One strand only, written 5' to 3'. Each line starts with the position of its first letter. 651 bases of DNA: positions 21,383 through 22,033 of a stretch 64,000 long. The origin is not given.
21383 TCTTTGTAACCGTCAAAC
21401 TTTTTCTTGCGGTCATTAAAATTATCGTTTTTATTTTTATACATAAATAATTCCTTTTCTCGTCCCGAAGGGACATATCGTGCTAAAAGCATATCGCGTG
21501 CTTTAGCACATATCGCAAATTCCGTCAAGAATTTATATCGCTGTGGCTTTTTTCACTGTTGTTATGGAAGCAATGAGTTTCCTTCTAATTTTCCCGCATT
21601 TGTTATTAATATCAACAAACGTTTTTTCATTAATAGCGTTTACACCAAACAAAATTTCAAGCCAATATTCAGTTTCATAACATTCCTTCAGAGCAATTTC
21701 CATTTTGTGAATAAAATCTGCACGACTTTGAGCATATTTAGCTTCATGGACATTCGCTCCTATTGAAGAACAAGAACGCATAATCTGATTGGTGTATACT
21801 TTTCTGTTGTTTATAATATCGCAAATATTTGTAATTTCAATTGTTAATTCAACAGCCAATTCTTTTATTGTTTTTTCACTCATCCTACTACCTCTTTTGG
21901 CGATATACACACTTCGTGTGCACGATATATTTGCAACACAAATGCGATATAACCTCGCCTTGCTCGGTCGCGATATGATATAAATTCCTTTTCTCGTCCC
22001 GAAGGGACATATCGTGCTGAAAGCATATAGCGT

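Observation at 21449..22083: Four-helix-bundle (Avd / 23S-IVS family) gene inserted between serS and rlmB, flanked by 101-bp direct repeats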

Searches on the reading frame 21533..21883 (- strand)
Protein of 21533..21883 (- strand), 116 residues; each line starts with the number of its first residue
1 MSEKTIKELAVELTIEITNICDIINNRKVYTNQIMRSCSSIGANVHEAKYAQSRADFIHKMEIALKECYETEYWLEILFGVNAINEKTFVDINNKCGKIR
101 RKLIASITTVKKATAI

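Call 7: search_protein_families(library=pfam, proteins=[window:21533-21883:-], max_evalue=0.01)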
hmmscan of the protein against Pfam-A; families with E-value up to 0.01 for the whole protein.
window:21533-21883:- (116 aa): 1 family
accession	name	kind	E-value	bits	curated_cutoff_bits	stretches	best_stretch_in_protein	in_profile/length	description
PF05635.17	23S_rRNA_IVP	-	7.2e-23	81.3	33.8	1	6-104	5-105/106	23S rRNA-intervening sequence protein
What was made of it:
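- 21533..21883 (-): Four-helix-bundle protein gene, 116 aa, TIGR02436 / PF05635. The conserved domain ends at ..TTVKK. The tail ATAI and the stop come from X1. Pfam E 7e-23 (call 7).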

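Call 12: find_encoding_contigs(protein=window:21533-21883:-, flank=6000, max_places=10)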
Protein window:21533-21883:- (116 aa): 22 contigs read that carry it; 2 places shown.
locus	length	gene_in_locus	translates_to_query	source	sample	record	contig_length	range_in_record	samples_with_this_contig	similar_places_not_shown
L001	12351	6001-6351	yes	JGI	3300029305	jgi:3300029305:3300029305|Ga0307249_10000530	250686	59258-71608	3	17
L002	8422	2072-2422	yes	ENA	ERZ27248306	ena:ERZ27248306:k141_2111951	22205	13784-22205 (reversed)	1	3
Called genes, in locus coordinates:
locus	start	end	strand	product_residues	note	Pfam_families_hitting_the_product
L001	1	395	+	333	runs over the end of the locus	PF20586:DUF6788, PF02661:Fic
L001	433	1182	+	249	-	PF20260:PUA_4, PF04452:Methyltrans_RNA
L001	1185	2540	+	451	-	PF17125:Methyltr_RsmF_N, PF01189:Methyltr_RsmB-F, PF13847:Methyltransf_31, PF13636:Methyltranf_PUA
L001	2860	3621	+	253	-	PF00142:Fer4_NifH, PF01656:CbiA, PF02374:ArsA_ATPase (weak), PF06564:CBP_BcsQ, PF09140:MipZ, PF10609:ParA, PF13614:AAA_31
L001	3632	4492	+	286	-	PF02195:ParB_N, PF17762:HTH_ParB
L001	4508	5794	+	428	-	PF02403:Seryl_tRNA_N, PF00587:tRNA-synt_2b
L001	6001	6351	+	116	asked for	PF05635:23S_rRNA_IVP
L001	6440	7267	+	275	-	PF08032:SpoU_sub_bind, PF00588:SpoU_methylase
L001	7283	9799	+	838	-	-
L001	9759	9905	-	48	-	-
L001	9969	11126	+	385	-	PF01408:GFO_IDH_MocA, PF03807:F420_oxidored (faint), PF22725:GFO_IDH_MocA_C3, PF02894:GFO_IDH_MocA_C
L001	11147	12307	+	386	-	PF09479:Flg_new, PF18998:Flg_new_2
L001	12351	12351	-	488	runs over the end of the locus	PF08666:SAF, PF04295:GD_AH_second, PF20629:GD_AH_C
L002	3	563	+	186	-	?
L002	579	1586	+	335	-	PF02403:Seryl_tRNA_N, PF00587:tRNA-synt_2b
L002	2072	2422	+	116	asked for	PF05635:23S_rRNA_IVP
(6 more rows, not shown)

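Call 17: find_homologous_proteins(query=window:21533-21883:-)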
Query window:21533-21883:- (116 aa): 6657 proteins with E <= 0.001 among 6660 candidates; the best 120 are listed.
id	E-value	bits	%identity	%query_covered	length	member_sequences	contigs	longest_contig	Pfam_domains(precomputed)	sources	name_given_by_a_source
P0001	1.8e-66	239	97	100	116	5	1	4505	PF05635.18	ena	-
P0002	9.5e-63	227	93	100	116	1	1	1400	PF05635.18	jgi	jgi:four helix bundle protein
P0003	1.1e-61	223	92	100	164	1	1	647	PF05635.18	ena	-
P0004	7.6e-56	204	84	96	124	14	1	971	PF05635.18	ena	-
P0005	2.0e-55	203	87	96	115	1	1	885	PF05635.18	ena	-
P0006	8.4e-55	201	84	96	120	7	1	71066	PF05635.18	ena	-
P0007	1.2e-54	201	81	96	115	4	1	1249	PF05635.18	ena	-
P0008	2.0e-53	197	81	96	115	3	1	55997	PF05635.18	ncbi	-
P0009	4.8e-53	195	81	97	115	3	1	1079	PF05635.18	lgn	-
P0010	1.1e-51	191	81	97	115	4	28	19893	PF05635.18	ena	-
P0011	4.0e-51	189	81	96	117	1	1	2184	PF05635.18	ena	-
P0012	1.8e-50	187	78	94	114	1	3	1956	PF05635.18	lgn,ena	-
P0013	1.9e-50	187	78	94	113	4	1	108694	PF05635.18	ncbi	-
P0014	4.8e-50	186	77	96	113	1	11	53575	PF05635.18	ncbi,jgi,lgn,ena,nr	ncbi:MAG: four helix bundle protein [Ruminococcaceae bacterium]|nr:four helix bundle protein [Oscill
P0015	5.5e-50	186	76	97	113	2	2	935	PF05635.18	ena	-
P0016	6.7e-50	185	75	97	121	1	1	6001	PF05635.18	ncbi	-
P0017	6.9e-50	185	77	96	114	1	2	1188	PF05635.18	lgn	-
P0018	7.5e-50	185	78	97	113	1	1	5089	PF05635.18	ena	-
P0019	8.0e-50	185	80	96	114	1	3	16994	PF05635.18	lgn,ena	-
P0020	8.4e-50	185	77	98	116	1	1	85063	PF05635.18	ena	-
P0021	1.1e-49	185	72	100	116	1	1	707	PF05635.18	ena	-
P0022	1.1e-49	185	77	94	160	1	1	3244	PF05635.18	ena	-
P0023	1.1e-49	185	77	94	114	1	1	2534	PF05635.18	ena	-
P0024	1.2e-49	185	77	96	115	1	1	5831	PF05635.18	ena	-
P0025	1.3e-49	184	77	96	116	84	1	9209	PF05635.18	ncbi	-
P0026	1.6e-49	184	77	96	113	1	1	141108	PF05635.18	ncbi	-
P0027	1.8e-49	184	77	97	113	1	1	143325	PF05635.18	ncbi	-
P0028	1.8e-49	184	78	96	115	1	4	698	PF05635.18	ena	-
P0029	1.9e-49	184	78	97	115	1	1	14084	PF05635.18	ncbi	-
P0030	1.9e-49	184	75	100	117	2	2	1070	PF05635.18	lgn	-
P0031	2.7e-49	183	74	96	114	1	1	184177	PF05635.18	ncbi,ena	-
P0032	2.8e-49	183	76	94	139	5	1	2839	PF05635.18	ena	-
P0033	3.5e-49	183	80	93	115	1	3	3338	PF05635.18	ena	-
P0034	3.7e-49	183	77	96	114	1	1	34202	PF05635.18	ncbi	-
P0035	3.7e-49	183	76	96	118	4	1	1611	PF05635.18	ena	-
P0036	3.9e-49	183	75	96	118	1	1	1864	PF05635.18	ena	-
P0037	4.1e-49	183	75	97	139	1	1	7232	PF05635.18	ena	-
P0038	4.3e-49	183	77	96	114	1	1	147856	PF05635.18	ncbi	-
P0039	4.3e-49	183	77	96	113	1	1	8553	PF05635.18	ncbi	-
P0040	4.3e-49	183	77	96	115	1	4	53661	PF05635.18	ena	-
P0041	4.4e-49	183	75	98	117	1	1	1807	PF05635.18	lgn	-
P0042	4.7e-49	183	72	100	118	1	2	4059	PF05635.18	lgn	-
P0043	4.9e-49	183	76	94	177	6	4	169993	PF05635.18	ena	-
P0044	5.1e-49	182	74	96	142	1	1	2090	PF05635.18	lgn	-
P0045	5.3e-49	182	73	97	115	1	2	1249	PF05635.18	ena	-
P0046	5.8e-49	182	73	97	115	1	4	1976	PF05635.18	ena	-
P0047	5.9e-49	182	76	94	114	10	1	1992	PF05635.18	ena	-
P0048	6.3e-49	182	77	93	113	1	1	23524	PF05635.18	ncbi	-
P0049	6.4e-49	182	75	94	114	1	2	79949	PF05635.18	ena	-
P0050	6.5e-49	182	75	97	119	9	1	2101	PF05635.18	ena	-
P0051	7.0e-49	182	76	96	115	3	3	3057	PF05635.18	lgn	-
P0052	7.6e-49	182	73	96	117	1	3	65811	PF05635.18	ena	-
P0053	8.2e-49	182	77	97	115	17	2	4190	PF05635.18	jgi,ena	jgi:four helix bundle protein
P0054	8.8e-49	182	77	96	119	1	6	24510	PF05635.18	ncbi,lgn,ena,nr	ncbi:MAG: four helix bundle protein [Clostridia bacterium]|nr:four helix bundle protein [Clostridia 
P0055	1.0e-48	182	76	97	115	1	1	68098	PF05635.18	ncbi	-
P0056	1.0e-48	182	74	96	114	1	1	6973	PF05635.18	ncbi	-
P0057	1.1e-48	181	77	96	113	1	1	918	PF05635.18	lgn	-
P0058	1.1e-48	181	76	94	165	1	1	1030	PF05635.18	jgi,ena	-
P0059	1.2e-48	181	77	97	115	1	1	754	PF05635.18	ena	-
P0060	1.3e-48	181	76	97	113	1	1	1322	PF05635.18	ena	-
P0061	1.4e-48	181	75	96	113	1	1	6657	PF05635.18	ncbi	-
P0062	1.5e-48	181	76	96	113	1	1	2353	PF05635.18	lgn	-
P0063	1.5e-48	181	76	96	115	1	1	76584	PF05635.18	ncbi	-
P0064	1.5e-48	181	76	96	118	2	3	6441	PF05635.18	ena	-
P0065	1.5e-48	181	75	96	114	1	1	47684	PF05635.18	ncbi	-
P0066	1.5e-48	181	75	98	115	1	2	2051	PF05635.18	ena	-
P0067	1.6e-48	181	77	96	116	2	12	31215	PF05635.18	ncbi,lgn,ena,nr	ncbi:MAG: four helix bundle protein [Clostridia bacterium]|nr:four helix bundle protein [Clostridia 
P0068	1.6e-48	181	75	96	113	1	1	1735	PF05635.18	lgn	-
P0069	1.6e-48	181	74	96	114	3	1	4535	PF05635.18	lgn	-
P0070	2.0e-48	181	75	97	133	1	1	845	PF05635.18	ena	-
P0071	2.0e-48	181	77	96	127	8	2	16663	PF05635.18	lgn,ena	-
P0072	2.2e-48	180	75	100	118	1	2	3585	PF05635.18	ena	-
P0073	2.3e-48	180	77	96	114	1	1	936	PF05635.18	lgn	-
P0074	2.6e-48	180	70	98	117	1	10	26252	PF05635.18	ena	-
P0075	2.7e-48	180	71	100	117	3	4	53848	PF05635.18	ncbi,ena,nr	ncbi:MAG: four helix bundle protein [Clostridia bacterium]|nr:four helix bundle protein [Clostridia 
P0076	3.0e-48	180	76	96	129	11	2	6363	PF05635.18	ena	-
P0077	3.0e-48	180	74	96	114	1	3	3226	PF05635.18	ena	-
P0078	3.0e-48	180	76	97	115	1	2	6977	PF05635.18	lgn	-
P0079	3.1e-48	180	77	96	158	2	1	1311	PF05635.18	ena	-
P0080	3.3e-48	180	75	96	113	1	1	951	PF05635.18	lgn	-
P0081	3.4e-48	180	74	96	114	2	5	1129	PF05635.18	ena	-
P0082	3.6e-48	180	74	97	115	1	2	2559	PF05635.18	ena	-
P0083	4.9e-48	179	75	97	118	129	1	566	PF05635.18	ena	-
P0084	5.3e-48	179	72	97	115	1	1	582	PF05635.18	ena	-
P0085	5.4e-48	179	76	96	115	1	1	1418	PF05635.18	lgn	-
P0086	5.5e-48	179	75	97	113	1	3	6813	PF05635.18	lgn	-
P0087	5.5e-48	179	75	97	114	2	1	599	PF05635.18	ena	-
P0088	5.7e-48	179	76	97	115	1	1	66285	PF05635.18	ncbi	-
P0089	6.0e-48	179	74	94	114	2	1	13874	PF05635.18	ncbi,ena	-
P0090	6.1e-48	179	76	96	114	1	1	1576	PF05635.18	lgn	-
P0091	6.3e-48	179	73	96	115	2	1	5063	PF05635.18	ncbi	-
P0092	6.5e-48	179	77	93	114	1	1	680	PF05635.18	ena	-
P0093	6.8e-48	179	73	97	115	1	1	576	PF05635.18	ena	-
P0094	6.9e-48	179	76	96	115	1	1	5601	PF05635.18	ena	-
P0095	7.3e-48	179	74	97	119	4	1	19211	PF05635.18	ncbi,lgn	-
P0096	7.4e-48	179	75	96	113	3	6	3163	PF05635.18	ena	-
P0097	7.8e-48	179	74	96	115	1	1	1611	PF05635.18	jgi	jgi:four helix bundle protein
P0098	7.8e-48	179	74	97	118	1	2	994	PF05635.18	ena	-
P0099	8.5e-48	179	76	96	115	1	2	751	PF05635.18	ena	-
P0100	9.1e-48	178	72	96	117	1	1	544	PF05635.18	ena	-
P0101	9.7e-48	178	75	97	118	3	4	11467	PF05635.18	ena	-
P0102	1.0e-47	178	77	96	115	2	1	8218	PF05635.18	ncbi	-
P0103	1.1e-47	178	75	96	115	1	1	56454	PF05635.18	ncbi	-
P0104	1.1e-47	178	75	97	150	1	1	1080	PF05635.18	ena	-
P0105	1.2e-47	178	74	97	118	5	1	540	PF05635.18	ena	-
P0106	1.2e-47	178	76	96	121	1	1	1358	PF05635.18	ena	-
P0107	1.3e-47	178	72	96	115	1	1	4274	PF05635.18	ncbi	-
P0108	1.3e-47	178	73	96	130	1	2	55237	PF05635.18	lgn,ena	-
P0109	1.3e-47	178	74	96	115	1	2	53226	PF05635.18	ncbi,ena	-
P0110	1.3e-47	178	75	97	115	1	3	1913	PF05635.18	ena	-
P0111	1.3e-47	178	74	97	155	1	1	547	PF05635.18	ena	-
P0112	1.4e-47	178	73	96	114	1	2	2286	PF05635.18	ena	-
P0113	1.5e-47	178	75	96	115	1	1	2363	PF05635.18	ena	-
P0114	1.5e-47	178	73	97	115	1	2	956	PF05635.18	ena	-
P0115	1.6e-47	178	74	97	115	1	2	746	PF05635.18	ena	-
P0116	1.6e-47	178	75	96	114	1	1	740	PF05635.18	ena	-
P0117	1.6e-47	178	74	96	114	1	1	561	PF05635.18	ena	-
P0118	1.6e-47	178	71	97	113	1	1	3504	PF05635.18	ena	-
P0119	1.6e-47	178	75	95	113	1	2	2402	PF05635.18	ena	-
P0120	1.6e-47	178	76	97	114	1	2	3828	PF05635.18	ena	-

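Call 19: find_related_loci(query=A1, collection=genome_contigs, flank=4000)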
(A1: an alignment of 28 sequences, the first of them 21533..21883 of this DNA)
Query A1 (116 aa) in genome_contigs; peptide patterns used: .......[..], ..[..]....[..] (x = any residue, [..] = any of these).
599 stretches matched a pattern (row limit reached: there are more); 565 encode a relative of the query (tblastn E <= 1e-3); the best 80 are kept; 80 distinct loci.
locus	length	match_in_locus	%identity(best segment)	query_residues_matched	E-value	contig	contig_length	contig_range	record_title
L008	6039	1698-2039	82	1-114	1e-62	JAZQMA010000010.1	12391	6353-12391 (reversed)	MAG: Acutalibacteraceae bacterium isolate T1900044607_TS20190073.MAGScoT_cleanbin_000018 SGB_762_k141_3048421, whole gen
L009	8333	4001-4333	81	1-111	2e-60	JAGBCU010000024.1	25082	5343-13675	MAG: Clostridia bacterium isolate RGIG9001 Water_deer_Rectum-3__c253024, whole genome shotgun sequence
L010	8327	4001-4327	78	3-111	7e-56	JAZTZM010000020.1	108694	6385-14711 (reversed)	MAG: Acutalibacteraceae bacterium isolate T1900045324_YK20190013.MAGScoT_cleanbin_000005 SGB_6409_k141_1275482, whole ge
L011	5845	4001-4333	77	1-111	5e-56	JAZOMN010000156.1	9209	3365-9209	MAG: Clostridia bacterium isolate T1900045647_YK20190341.MAGScoT_cleanbin_000012 SGB_8176_k141_672397, whole genome shot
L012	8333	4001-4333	77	1-111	1e-55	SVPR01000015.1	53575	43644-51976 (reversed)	MAG: Oscillospiraceae bacterium isolate SIG596 NODE_14329_length_53575_cov_4.196808, whole genome shotgun sequence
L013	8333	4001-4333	74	1-111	2e-55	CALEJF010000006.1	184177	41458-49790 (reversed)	MAG TPA_asm: uncultured Clostridia bacterium isolate SRR6425771_bin.43_CONCOCT_v1.1_MAG genome assembly, contig: ERZ1767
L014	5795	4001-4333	77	1-111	2e-55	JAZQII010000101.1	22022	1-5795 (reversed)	MAG: Clostridia bacterium isolate T1900044625_TS20190091.MAGScoT_cleanbin_000022 SGB_931_k141_1516537, whole genome shot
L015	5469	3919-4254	76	1-112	3e-55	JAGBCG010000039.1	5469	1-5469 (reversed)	MAG: Clostridia bacterium isolate RGIG8987 Water_deer_Rectum-3__c95873, whole genome shotgun sequence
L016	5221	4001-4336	73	1-112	9e-55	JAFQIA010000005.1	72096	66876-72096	MAG: Clostridia bacterium isolate RGIG1838 Goat_Cecum-5__c153445, whole genome shotgun sequence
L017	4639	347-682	74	1-112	2e-54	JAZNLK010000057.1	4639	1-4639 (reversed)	MAG: Clostridia bacterium isolate T1900044670_TS20190136.MAGScoT_cleanbin_000036 SGB_1582_k141_3880128, whole genome sho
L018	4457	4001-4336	74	1-112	1e-54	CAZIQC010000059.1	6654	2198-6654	MAG TPA_asm: uncultured Oscillospiraceae bacterium isolate SRP225648_co1_156 genome assembly, contig: NODE_29463_length_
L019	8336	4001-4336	75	1-112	1e-54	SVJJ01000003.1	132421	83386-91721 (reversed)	MAG: Oscillospiraceae bacterium isolate SIG432 NODE_573_length_132421_cov_2.676682, whole genome shotgun sequence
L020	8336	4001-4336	74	1-112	4e-54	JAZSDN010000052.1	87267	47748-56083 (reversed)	MAG: Clostridia bacterium isolate T1900044598_TS20190064.MAGScoT_cleanbin_000004 SGB_673_k141_1150688, whole genome shot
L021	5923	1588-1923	74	1-112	4e-54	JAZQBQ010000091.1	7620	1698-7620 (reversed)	MAG: Congzhengia sp. isolate T1900044640_TS20190106.MAGScoT_cleanbin_000029 SGB_1240_k141_707708, whole genome shotgun s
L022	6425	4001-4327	76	3-111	4e-54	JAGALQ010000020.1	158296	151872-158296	MAG: Clostridia bacterium isolate RGIG8555 Water_deer_Cecum-3__c225263, whole genome shotgun sequence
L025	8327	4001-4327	76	1-109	1e-53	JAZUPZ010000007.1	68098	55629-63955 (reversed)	MAG: Clostridia bacterium isolate T1900044862_TS20190328.MAGScoT_cleanbin_000003 SGB_3106_k141_477081, whole genome shot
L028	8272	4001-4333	74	1-111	2e-53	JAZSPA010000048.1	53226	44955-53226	MAG: Faecousia sp. isolate T1900044547_TS20190013.MAGScoT_cleanbin_000035 SGB_154_k141_1802257, whole genome shotgun seq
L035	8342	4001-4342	72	1-114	5e-53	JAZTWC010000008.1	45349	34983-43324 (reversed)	MAG: Acutalibacteraceae bacterium isolate T1900045335_YK20190024.MAGScoT_cleanbin_000036 SGB_6591_k141_975432, whole gen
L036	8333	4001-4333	74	1-111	9e-53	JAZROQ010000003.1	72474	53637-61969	MAG: Acutalibacteraceae bacterium isolate T1900045392_YK20190082.MAGScoT_cleanbin_000003 SGB_6933_k141_5051287, whole ge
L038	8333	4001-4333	75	1-111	2e-52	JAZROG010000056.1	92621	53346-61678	MAG: Eubacteriales bacterium isolate T1900045394_YK20190084.MAGScoT_cleanbin_000007 SGB_6949_k141_3601756, whole genome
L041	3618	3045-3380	72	1-112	1e-52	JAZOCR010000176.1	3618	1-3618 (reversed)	MAG: Eubacteriales bacterium isolate T1900044755_TS20190421.MAGScoT_cleanbin_000034 SGB_2270_k141_132025, whole genome s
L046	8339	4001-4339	70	1-113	8e-52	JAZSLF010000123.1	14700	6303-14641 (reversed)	MAG: Eubacteriales bacterium isolate T1900044558_TS20190024.MAGScoT_cleanbin_000036 SGB_337_k141_3585727, whole genome s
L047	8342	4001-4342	68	1-114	9e-52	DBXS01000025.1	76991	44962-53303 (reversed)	MAG TPA_asm: Clostridiales bacterium UBA1206 UBA1206_contig_39058, whole genome shotgun sequence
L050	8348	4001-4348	67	1-115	2e-51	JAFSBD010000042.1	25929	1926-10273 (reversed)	MAG: Clostridia bacterium isolate RGIG2982 Goat_Rectum-3__c108465, whole genome shotgun sequence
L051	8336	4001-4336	75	1-112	2e-52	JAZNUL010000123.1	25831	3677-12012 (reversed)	MAG: Acutalibacteraceae bacterium isolate T1900044797_TS20190263.MAGScoT_cleanbin_000027 SGB_2689_k141_1843565, whole ge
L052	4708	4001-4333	70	1-111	2e-51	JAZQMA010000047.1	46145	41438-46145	MAG: Acutalibacteraceae bacterium isolate T1900044607_TS20190073.MAGScoT_cleanbin_000018 SGB_762_k141_3127454, whole gen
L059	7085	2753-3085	71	1-111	6e-51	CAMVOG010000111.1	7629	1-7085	MAG TPA_asm: uncultured Clostridia bacterium isolate SRR8387717_bin.13_metaWRAP_v1.3_MAG genome assembly, contig: ERZ142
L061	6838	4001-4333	71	1-111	2e-50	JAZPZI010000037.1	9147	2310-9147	MAG: Clostridia bacterium isolate T1900044645_TS20190111.MAGScoT_cleanbin_000034 SGB_1344_k141_1814475, whole genome sho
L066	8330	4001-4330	72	3-112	9e-51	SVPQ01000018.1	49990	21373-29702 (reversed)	MAG: Oscillospiraceae bacterium isolate SIG595 NODE_15924_length_49990_cov_3.631490, whole genome shotgun sequence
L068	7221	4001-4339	70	1-113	1e-50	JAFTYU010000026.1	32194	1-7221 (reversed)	MAG: Clostridia bacterium isolate RGIG4273 Roe_deer_Colon.Co__c1383898, whole genome shotgun sequence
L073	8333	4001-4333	69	1-111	2e-50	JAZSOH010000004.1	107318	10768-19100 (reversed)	MAG: Acutalibacteraceae bacterium isolate T1900044549_TS20190015.MAGScoT_cleanbin_000035 SGB_191_k141_2302332, whole gen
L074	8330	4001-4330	71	4-113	2e-50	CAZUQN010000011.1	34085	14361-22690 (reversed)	MAG TPA_asm: uncultured Ruminococcus sp. isolate SRP315200_co1_883 genome assembly, contig: NODE_1724_length_34085_cov_1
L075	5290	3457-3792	69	1-112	3e-50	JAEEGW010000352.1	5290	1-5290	MAG: Clostridiales bacterium isolate Tb.RUG.108 k141_10719981_flag=0_multi=38.0155_len=5290, whole genome shotgun sequen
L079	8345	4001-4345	65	1-115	4e-50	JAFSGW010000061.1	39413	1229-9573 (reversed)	MAG: Clostridia bacterium isolate RGIG3131 Goat_Rectum.Co__c1302128, whole genome shotgun sequence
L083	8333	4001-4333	69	1-111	8e-50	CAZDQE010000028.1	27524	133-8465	MAG TPA_asm: uncultured Eubacteriales bacterium isolate SRP315200_co1_962 genome assembly, contig: NODE_2702_length_2752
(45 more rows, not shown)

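Call 41: find_encoding_contigs(protein=P0083, flank=3000, max_places=8)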
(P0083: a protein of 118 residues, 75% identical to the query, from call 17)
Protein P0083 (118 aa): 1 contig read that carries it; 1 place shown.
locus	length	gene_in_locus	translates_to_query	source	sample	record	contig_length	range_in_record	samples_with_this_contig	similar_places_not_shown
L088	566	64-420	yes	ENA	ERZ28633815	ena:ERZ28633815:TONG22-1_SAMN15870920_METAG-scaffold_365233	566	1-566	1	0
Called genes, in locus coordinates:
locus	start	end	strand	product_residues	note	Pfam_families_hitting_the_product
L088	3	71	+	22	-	?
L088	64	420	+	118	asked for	PF05635:23S_rRNA_IVP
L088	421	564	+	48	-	?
